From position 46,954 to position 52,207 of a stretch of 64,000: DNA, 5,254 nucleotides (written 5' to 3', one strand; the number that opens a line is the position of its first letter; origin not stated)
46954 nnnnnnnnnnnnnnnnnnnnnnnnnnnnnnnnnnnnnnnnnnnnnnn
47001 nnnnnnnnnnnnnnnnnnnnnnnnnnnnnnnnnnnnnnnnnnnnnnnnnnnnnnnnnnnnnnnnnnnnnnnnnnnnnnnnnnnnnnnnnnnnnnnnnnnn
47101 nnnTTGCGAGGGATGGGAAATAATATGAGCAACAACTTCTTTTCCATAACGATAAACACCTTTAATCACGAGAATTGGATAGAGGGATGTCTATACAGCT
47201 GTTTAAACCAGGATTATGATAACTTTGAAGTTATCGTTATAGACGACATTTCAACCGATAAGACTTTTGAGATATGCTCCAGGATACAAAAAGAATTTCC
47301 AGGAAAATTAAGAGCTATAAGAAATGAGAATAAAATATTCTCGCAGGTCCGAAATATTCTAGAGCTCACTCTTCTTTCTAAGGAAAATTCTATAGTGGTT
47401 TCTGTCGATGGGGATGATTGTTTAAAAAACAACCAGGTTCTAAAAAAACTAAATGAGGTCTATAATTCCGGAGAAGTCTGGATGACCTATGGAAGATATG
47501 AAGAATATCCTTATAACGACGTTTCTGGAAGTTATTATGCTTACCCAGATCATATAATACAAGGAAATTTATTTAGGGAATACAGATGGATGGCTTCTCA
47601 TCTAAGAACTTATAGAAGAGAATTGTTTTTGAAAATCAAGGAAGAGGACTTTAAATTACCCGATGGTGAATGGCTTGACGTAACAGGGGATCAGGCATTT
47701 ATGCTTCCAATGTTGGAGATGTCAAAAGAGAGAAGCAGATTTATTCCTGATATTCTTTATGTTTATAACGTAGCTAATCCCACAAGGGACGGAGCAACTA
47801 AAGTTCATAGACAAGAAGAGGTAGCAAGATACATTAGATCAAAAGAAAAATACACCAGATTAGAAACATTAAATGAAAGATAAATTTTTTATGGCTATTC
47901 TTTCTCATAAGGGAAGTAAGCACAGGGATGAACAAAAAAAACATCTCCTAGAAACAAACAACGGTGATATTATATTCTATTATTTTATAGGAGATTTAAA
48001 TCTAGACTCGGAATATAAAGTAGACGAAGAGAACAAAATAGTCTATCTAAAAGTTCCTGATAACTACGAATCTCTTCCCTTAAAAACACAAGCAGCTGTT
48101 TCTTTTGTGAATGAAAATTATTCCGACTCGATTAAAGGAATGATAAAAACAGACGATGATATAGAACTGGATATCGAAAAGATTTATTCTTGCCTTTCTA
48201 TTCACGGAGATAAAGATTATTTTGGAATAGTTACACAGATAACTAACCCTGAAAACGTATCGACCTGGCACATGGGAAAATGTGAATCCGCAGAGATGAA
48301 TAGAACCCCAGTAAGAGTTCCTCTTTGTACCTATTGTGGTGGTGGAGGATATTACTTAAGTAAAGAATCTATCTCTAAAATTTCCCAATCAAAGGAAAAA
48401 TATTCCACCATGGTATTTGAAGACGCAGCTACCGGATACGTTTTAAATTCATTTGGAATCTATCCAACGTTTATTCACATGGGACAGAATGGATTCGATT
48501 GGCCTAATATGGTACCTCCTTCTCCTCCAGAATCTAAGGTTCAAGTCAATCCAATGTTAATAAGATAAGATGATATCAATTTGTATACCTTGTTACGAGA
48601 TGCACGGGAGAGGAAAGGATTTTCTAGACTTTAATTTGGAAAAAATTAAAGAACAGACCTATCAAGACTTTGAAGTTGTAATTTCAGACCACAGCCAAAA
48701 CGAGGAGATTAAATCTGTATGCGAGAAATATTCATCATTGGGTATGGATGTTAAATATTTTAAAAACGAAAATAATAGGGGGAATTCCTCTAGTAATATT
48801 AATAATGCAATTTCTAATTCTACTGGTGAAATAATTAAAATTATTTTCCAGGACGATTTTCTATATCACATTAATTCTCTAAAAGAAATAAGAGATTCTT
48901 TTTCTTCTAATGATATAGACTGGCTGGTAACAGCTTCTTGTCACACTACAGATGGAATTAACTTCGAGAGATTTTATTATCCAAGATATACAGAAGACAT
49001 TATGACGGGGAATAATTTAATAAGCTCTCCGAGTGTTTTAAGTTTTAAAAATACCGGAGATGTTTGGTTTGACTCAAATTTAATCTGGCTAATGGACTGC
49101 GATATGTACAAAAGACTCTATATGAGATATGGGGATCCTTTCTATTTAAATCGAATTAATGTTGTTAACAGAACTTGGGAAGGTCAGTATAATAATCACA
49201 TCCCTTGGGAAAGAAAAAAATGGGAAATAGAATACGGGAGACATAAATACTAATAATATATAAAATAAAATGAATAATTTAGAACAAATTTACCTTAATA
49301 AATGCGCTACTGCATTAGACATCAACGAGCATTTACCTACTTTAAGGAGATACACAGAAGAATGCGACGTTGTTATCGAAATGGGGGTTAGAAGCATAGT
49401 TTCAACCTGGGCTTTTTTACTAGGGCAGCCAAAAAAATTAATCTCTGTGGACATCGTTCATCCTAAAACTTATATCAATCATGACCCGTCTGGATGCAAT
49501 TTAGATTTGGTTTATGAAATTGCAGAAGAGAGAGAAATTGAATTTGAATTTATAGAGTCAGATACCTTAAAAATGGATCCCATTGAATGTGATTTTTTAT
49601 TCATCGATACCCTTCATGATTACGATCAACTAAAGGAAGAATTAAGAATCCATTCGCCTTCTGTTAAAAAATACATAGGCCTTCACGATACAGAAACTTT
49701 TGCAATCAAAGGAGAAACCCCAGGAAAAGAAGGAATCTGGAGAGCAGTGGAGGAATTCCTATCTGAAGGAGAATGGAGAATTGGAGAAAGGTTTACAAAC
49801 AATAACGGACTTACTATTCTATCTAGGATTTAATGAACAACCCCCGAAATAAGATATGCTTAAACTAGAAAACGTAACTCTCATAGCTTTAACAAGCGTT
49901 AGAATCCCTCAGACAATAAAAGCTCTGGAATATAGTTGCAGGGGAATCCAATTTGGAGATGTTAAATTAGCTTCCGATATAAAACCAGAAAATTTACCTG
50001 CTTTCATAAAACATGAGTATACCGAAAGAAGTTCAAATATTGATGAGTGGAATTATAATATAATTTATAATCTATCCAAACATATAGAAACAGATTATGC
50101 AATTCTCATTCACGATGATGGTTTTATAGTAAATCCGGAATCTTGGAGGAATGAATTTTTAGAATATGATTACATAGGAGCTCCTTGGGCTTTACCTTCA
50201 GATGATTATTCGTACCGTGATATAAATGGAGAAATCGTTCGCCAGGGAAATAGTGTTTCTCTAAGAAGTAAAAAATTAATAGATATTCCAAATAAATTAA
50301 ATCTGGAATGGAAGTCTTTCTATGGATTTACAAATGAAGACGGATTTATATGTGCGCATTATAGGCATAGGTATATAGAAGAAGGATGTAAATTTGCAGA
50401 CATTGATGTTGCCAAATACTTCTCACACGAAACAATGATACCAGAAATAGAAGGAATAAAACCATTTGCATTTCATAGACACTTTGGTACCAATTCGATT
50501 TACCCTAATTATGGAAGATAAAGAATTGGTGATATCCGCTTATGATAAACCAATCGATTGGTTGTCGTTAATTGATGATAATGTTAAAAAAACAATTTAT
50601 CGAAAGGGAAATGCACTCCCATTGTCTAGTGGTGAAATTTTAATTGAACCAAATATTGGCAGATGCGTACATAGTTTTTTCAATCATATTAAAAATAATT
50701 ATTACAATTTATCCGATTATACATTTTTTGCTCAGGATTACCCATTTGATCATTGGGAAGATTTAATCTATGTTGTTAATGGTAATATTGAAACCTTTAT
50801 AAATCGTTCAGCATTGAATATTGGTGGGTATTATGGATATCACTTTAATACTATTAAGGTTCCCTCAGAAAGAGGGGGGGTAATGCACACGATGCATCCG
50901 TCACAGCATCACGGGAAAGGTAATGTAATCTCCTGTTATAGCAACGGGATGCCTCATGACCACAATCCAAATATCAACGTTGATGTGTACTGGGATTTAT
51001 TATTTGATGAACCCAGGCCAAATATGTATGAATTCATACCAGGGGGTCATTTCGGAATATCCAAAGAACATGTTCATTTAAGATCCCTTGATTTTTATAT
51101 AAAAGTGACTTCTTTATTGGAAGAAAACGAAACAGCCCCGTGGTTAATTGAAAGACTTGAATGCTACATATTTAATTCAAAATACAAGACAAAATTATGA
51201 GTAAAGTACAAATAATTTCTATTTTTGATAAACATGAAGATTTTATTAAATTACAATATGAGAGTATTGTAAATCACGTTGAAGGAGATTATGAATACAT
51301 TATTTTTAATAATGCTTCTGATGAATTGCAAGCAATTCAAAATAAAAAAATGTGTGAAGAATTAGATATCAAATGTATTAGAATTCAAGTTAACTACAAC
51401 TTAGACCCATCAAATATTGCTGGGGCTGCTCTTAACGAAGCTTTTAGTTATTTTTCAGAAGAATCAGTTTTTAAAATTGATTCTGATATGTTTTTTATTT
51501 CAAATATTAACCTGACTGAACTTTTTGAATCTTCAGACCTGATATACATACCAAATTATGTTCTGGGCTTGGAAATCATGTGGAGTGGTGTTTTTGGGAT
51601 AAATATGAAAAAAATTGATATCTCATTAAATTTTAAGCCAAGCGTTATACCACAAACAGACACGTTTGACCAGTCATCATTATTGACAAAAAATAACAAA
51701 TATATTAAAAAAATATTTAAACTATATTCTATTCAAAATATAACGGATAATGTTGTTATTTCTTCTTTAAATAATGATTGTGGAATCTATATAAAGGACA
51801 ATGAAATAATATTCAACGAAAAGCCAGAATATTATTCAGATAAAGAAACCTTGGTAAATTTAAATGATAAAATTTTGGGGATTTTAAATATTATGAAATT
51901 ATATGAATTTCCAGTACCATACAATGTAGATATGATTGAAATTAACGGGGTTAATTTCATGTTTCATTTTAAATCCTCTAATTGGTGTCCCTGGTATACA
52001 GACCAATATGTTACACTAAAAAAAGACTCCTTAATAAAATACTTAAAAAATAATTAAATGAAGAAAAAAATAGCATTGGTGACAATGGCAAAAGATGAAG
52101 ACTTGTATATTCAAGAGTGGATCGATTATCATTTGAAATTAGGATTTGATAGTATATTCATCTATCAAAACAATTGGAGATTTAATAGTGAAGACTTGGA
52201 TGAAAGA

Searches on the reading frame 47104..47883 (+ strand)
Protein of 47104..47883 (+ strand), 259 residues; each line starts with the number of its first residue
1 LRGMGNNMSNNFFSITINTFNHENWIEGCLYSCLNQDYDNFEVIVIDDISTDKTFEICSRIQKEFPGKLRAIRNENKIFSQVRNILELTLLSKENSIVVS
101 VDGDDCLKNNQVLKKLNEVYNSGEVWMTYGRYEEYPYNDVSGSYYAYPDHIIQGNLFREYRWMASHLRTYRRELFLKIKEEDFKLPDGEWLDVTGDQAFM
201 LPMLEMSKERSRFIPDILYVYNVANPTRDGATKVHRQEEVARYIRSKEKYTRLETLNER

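Call 19: search_protein_families(library=pfam, proteins=[window:47104-47883:+], max_evalue=0.01)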
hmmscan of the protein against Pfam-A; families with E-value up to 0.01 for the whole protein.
window:47104-47883:+ (259 aa): 3 families
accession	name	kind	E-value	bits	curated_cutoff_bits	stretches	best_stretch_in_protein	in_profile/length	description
PF00535.33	Glycos_transf_2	-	4.2e-18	66.3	23.3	1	14-176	1-165/168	Glycosyl transferase family 2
PF13641.12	Glyco_tranf_2_3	-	5.3e-09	36.9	27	1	13-120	3-111/230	Glycosyltransferase like family 2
PF10111.15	Glyco_tranf_2_2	-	0.0013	18.7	27.3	1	20-112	9-99/276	Glycosyltransferase like family 2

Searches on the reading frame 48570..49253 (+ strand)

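Call 19: search_protein_families(library=pfam, proteins=[window:48570-49253:+], max_evalue=0.01)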
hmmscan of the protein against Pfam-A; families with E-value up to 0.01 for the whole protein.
window:48570-49253:+ (227 aa): 1 family
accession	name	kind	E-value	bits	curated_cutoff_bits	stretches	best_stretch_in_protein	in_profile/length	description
PF00535.33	Glycos_transf_2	-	7.7e-16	58.9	23.3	1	3-130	1-122/168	Glycosyl transferase family 2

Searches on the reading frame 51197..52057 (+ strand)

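Call 4: search_protein_families(library=pfam, proteins=[window:51197-52057:+], max_evalue=0.01)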
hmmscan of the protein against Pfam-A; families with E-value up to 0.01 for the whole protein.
window:51197-52057:+ (286 aa): 1 family
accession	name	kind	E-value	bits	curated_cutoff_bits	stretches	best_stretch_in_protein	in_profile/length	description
PF00535.33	Glycos_transf_2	-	0.0011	19.4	23.3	1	6-108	3-98/168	Glycosyl transferase family 2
